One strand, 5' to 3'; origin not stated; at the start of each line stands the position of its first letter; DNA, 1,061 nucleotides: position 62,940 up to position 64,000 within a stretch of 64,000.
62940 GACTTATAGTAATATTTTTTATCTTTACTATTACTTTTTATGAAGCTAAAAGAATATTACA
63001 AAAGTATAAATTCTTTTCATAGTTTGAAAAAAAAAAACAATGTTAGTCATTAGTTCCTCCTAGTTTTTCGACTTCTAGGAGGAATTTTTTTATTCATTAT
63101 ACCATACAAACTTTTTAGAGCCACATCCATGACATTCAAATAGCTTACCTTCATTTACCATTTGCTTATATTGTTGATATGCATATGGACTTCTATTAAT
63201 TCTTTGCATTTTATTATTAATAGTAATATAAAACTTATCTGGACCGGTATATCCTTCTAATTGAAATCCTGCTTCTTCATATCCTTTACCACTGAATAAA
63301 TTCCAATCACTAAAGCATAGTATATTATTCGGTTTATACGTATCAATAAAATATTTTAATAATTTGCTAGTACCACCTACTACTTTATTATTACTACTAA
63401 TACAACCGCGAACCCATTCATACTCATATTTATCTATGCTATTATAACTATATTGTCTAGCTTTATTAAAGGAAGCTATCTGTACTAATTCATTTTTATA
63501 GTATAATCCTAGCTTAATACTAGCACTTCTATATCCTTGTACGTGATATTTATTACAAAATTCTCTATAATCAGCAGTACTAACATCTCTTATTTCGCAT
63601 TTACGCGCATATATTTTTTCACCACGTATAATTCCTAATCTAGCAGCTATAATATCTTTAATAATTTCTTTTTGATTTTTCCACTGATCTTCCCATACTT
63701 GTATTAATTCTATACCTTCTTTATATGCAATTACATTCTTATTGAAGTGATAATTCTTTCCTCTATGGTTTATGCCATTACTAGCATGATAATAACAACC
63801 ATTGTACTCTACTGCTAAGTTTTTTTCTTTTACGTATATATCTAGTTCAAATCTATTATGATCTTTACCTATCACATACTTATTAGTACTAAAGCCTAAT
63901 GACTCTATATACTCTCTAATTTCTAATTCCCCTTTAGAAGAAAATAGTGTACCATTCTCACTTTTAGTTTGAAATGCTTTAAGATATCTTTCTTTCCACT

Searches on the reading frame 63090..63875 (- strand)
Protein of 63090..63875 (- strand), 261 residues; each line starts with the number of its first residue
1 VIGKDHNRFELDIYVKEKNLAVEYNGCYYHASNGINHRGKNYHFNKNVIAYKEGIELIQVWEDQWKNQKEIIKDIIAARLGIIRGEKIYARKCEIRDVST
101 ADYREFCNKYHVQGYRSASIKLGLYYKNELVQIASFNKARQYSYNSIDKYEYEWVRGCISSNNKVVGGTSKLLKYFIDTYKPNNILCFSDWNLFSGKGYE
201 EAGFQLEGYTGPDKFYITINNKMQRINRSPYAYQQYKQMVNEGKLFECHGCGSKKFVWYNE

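Call 47: search_protein_families(library=phrogs, proteins=[window:63090-63875:-], max_evalue=0.001)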
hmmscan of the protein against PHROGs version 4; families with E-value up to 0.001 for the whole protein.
window:63090-63875:- (261 aa): 3 families
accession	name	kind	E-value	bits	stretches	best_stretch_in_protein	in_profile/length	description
phrog_3339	-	DNA, RNA and nucleotide metabolism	2.5e-69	235.8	1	9-240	282-503/536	homing endonuclease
phrog_559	-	DNA, RNA and nucleotide metabolism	1.5e-54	186.9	1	6-227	336-558/607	HNH endonuclease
phrog_29804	-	unknown function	7.6e-31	108.6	1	7-229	274-481/534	-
